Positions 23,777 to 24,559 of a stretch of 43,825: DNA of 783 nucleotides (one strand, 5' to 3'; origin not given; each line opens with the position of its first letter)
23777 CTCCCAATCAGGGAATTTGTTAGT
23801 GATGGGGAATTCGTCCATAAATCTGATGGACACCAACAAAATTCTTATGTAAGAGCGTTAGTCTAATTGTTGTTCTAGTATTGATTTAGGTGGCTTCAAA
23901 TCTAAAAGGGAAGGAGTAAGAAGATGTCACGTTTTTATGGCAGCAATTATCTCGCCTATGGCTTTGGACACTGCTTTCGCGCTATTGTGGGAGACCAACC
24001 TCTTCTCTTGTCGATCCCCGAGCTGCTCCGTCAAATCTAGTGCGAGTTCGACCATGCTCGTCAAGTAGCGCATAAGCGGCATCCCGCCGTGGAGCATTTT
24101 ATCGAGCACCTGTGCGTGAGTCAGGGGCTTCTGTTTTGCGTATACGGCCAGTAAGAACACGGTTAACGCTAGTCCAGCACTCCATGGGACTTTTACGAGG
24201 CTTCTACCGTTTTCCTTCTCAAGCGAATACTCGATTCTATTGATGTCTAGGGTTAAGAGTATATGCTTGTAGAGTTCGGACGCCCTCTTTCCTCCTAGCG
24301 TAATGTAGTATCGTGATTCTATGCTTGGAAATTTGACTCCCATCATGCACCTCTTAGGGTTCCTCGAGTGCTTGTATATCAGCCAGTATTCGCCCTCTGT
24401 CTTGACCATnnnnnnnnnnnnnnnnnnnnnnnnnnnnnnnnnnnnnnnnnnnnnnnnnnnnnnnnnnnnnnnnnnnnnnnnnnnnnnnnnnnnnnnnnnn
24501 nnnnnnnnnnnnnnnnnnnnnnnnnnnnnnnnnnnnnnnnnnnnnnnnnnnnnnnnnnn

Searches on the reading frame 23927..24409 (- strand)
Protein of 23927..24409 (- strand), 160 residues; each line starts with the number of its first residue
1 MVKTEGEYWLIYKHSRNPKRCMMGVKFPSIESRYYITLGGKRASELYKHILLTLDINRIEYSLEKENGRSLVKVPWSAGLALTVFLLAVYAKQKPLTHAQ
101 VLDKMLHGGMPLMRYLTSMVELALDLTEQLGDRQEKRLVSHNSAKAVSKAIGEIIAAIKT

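Call 4: search_protein_families(library=pfam, proteins=[window:23927-24409:-], max_evalue=0.1)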
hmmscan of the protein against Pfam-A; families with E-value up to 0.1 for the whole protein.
window:23927-24409:- (160 aa): 0 families

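Call 5: search_protein_families(library=padloc, proteins=[window:23927-24409:-], max_evalue=0.1)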
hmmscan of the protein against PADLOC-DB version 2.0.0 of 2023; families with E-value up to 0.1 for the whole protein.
window:23927-24409:- (160 aa): 0 families

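Call 6: search_protein_families(library=ncbifam, proteins=[window:23927-24409:-], max_evalue=1)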
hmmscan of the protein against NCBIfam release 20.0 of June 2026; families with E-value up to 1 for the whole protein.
window:23927-24409:- (160 aa): 1 family
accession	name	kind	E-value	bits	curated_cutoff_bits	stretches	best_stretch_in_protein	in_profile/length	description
TIGR04269.1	SAM_SPASM_FxsB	subfamily_domain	0.11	11.5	370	1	87-153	48-111/363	FxsB family cyclophane-forming radical SAM/SPASM peptide maturase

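Call 43: find_homologous_proteins(query=window:23927-24409:-, max_evalue=0.01)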
Query window:23927-24409:- (160 aa): 20 proteins with E <= 0.01 among 31 candidates.
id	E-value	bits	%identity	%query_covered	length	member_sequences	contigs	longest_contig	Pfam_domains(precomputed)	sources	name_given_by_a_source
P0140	7.3e-99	346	100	100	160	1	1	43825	-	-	-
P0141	2.1e-76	273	77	99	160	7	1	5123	-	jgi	jgi:hypothetical protein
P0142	1.1e-75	270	76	99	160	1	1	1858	-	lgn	-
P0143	7.9e-75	268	75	99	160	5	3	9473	-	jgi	-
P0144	9.9e-75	267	75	99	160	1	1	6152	-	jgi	jgi:hypothetical protein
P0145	3.3e-73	262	74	99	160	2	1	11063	-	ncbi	ncbi:MAG: hypothetical protein QXL27_09420 [Candidatus Bathyarchaeia archaeon]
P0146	5.8e-73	262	72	99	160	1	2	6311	-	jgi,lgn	jgi:hypothetical protein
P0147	1.7e-72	260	75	99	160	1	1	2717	-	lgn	-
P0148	3.7e-72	259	71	99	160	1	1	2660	-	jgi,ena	-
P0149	1.7e-71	257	73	100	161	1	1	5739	-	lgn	-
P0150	1.9e-71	257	73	99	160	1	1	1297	-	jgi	jgi:hypothetical protein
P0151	5.6e-71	255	72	100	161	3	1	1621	-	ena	-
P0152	2.3e-68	247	69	100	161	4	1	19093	-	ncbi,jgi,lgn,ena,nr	ncbi:MAG: hypothetical protein LM601_08060 [Candidatus Verstraetearchaeota archaeon]|nr:hypothetical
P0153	5.7e-67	242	67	96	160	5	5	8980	-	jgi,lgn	jgi:hypothetical protein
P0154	2.4e-66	240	65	96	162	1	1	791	-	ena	-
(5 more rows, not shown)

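Call 57: predict_structure(alignment_id=A3)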
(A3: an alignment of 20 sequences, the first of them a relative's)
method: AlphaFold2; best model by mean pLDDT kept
length: 160 residues; sequences in the alignment: 20
mean_pLDDT: 89.8   pTM: 0.86
mean pLDDT of the five models: 89.8, 89.7, 89.3, 88.8, 82.5
residues with pLDDT >= 90: 113; 70-90: 41; 50-70: 3; < 50: 3
segments of 3 or more residues with pLDDT < 50: 1-3
pLDDT, mean of each block of 10 residues (from residue 1): 72 93 95 93 94 95 94 94 95 88 85 84 93 87 95 81
secondary structure, 60 per line:
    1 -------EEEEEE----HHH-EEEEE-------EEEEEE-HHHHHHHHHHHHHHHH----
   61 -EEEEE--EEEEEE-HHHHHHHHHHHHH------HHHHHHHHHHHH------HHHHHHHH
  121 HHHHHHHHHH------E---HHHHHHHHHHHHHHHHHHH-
elements in order: E8-13 E22-26 E34-39 H41-56 E62-66 E69-74 H76-88 H95-106 H113-130 H141-159

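Call 61: fold_search(model_id=the predicted structure, library=pdb)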
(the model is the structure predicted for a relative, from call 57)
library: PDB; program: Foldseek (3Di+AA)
matches with E <= 10: 841; with E <= 0.001: 0
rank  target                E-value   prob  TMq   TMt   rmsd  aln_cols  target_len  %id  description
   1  3khx_A                7.6e-02  0.23  0.22  0.10  14.8       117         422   12  Crystal structure of Staphylococcus aureus metallopeptidase (Sapep/DapE) in the apo-form (released 2010-07-07)
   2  5a72_B                7.6e-02  0.13  0.20  0.20  15.5       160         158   17  Crystal structure of the homing endonuclease I-CvuI in complex with its target (Sro1.3) in the presence of 2 mM Ca (released 2015-09-23)
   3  1mow_A                8.6e-02  0.18  0.24  0.19  13.4       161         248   12  E-DreI (released 2002-11-29)
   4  5a72_A                9.2e-02  0.13  0.19  0.19  15.5       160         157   17  Crystal structure of the homing endonuclease I-CvuI in complex with its target (Sro1.3) in the presence of 2 mM Ca (released 2015-09-23)
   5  1bp7_A                9.7e-02  0.18  0.24  0.25  13.8       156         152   12  GROUP I MOBILE INTRON ENDONUCLEASE I-CREI COMPLEXED WITH HOMING SITE DNA (released 1999-01-06)
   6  1t9i_B                9.7e-02  0.16  0.24  0.24  13.4       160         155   12  I-CreI(D20N)/DNA complex (released 2004-11-16)
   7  6fb8_A                1.0e-01  0.16  0.24  0.24  12.6       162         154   12  Crystal Structure of the I-CreI Homing Endonuclease D75N variant in complex with an altered version of its target DNA  (released 2018-07-18)
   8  3khx_B                1.1e-01  0.23  0.19  0.08  15.2       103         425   10  Crystal structure of Staphylococcus aureus metallopeptidase (Sapep/DapE) in the apo-form (released 2010-07-07)
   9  3mxb_R                1.2e-01  0.16  0.24  0.25  13.2       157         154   13  Molecular basis of engineered meganuclease targeting of the endogenous human RAG1 locus (released 2010-10-06)
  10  5a74_A                1.2e-01  0.12  0.21  0.22  15.1       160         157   16  Crystal structure of the homing endonuclease I-CvuI in complex with its target (Sro1.3) in the presence of 2 mM Mn (released 2015-09-23)
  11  5a74_B                1.2e-01  0.12  0.21  0.21  14.9       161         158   15  Crystal structure of the homing endonuclease I-CvuI in complex with its target (Sro1.3) in the presence of 2 mM Mn (released 2015-09-23)
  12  6fb8_B                1.4e-01  0.15  0.25  0.25  12.7       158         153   11  Crystal Structure of the I-CreI Homing Endonuclease D75N variant in complex with an altered version of its target DNA  (released 2018-07-18)
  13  3mxb_A                1.4e-01  0.14  0.24  0.25  13.3       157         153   13  Molecular basis of engineered meganuclease targeting of the endogenous human RAG1 locus (released 2010-10-06)
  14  6fb0_A                1.5e-01  0.15  0.25  0.26  14.0       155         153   12  Crystal Structure of a Tailored I-CreI Homing Endonuclease Protein (3115 variant) in complex with its target DNA (Haem (released 2018-07-18)
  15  6fb0_B                1.5e-01  0.15  0.24  0.25  14.2       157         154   12  Crystal Structure of a Tailored I-CreI Homing Endonuclease Protein (3115 variant) in complex with its target DNA (Haem (released 2018-07-18)
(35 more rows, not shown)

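Call 111: search_protein_families(library=phrogs, proteins=[window:23927-24409:-], max_evalue=0.01)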
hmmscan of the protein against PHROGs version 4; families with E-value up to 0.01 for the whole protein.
window:23927-24409:- (160 aa): 0 families

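Call 112: fold_search(model_id=the predicted structure, library=viral)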
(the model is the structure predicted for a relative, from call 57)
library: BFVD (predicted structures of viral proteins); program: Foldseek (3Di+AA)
matches with E <= 10: 1078; with E <= 0.001: 0
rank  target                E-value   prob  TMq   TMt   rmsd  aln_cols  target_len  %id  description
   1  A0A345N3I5            7.2e-03  0.77  0.25  0.17  10.3       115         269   11  (no name in the UniProt tables at hand)
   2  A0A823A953            1.2e-02  0.84  0.23  0.30  10.4        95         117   17  (no name in the UniProt tables at hand)
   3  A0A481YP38            1.2e-02  0.41  0.22  0.25  13.8       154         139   12  Uncharacterized protein [Pithovirus LCDPAC02]
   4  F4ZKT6                2.7e-02  0.47  0.20  0.20  12.1        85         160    8  p38.7 [Clostera anachoreta granulovirus]
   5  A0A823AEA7            2.9e-02  0.47  0.21  0.29  10.4        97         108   13  (no name in the UniProt tables at hand)
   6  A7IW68                3.5e-02  0.90  0.29  0.23   5.8        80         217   11  Uncharacterized protein b193L [Paramecium bursaria Chlorella virus NY2A]
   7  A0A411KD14            3.9e-02  0.44  0.24  0.14  13.2       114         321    8  (no name in the UniProt tables at hand)
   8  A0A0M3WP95            4.1e-02  0.60  0.24  0.11  13.1        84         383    5  38.7K [Perigonia lusca single nucleopolyhedrovirus]
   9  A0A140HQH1            4.7e-02  0.51  0.23  0.18  13.3        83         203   10  38.7 kDa protein [Lymantria dispar multicapsid nuclear polyhedrosis virus]
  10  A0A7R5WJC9            4.7e-02  0.47  0.27  0.17  14.1       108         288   16  Putative Bro-N domain-containing protein 17 [Diachasmimorpha longicaudata entomopoxvirus]
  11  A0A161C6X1            4.7e-02  0.33  0.22  0.13  13.7       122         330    8  387 kDa [Urbanus proteus nucleopolyhedrovirus]
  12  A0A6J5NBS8            5.0e-02  0.84  0.27  0.46   4.9        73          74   14  DUF2188 domain-containing protein [uncultured Caudovirales phage]
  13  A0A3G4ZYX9            5.3e-02  0.25  0.22  0.15  14.9       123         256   13  Uncharacterized protein [Faunusvirus sp.]
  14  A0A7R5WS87            7.1e-02  0.84  0.31  0.25   5.5        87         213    8  Putative Bro-N domain-containing protein 19 [Diachasmimorpha longicaudata entomopoxvirus]
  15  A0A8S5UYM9            7.6e-02  0.66  0.23  0.39   6.0        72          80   11  Uncharacterized protein [Podoviridae sp. ctvVI24]
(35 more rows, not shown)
